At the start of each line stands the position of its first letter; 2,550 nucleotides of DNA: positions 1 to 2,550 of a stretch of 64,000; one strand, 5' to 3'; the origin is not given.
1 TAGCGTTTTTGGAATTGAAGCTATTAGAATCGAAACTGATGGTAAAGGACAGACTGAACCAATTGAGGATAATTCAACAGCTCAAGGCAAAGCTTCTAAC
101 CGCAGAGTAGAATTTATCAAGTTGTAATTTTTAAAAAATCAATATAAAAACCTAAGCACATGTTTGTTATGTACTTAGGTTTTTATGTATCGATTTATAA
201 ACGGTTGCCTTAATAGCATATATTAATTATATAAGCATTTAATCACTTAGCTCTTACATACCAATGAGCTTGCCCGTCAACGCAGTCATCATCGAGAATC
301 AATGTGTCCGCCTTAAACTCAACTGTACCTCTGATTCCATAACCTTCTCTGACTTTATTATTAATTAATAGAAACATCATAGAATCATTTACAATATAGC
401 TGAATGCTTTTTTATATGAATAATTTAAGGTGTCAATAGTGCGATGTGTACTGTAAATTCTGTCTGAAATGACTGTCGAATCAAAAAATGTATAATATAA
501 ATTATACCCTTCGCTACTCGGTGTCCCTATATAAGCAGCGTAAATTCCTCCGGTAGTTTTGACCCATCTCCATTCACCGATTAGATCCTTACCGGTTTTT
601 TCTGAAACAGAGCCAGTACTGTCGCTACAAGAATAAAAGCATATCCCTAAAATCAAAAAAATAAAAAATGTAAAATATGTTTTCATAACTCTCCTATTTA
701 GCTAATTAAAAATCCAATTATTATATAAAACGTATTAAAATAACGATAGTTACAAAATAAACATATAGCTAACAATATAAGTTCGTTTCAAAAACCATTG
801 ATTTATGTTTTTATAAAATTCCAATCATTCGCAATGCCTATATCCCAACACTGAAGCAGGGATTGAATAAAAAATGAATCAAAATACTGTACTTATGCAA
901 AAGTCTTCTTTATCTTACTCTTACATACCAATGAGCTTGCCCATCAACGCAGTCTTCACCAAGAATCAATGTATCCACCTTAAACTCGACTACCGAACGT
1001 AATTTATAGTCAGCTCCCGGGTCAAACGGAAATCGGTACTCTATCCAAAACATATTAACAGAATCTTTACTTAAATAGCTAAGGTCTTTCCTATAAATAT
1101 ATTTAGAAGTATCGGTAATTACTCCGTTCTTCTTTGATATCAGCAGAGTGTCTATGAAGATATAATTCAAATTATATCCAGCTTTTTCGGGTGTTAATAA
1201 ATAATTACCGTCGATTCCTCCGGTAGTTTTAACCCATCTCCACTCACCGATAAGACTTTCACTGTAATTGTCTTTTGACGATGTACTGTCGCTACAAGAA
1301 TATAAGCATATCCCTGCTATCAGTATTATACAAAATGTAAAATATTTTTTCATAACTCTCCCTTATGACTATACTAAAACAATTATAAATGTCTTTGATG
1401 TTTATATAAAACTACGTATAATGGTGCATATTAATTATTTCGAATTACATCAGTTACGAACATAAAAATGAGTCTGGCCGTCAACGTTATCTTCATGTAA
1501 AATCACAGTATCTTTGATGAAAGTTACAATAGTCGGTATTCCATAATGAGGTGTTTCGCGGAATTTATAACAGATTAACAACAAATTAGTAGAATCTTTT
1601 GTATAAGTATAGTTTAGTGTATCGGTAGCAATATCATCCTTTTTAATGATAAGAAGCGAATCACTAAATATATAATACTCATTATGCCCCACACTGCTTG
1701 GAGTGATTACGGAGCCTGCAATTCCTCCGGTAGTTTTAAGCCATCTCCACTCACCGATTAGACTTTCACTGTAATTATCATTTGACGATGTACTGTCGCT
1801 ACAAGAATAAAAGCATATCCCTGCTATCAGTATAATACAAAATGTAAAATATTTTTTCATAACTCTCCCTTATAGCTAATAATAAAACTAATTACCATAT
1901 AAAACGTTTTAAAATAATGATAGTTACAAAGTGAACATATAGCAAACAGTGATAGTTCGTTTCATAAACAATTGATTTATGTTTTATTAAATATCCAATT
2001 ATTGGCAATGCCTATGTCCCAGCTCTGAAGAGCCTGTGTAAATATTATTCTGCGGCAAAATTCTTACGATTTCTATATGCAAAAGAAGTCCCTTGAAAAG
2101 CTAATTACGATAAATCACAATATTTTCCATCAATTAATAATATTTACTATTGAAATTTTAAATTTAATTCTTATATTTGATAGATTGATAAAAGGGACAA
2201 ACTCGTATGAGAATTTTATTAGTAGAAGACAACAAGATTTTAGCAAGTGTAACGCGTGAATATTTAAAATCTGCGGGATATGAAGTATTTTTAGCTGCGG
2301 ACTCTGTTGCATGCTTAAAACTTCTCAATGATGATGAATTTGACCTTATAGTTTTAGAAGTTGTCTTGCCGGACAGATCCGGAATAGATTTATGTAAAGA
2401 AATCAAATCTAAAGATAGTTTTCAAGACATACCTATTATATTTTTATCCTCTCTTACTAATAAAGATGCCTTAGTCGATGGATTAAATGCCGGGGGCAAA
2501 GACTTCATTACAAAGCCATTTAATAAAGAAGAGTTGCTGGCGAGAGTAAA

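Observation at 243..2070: Tandem triplication of a small lipoprotein gene with conserved termini, a variable core and duplicated promoter regions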

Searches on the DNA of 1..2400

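Call 34: search_rna_families(source=window, start=1, end=2400, threshold=evalue, max_evalue=1)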
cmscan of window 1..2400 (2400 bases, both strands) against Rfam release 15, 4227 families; matches with E-value up to 1: 0.
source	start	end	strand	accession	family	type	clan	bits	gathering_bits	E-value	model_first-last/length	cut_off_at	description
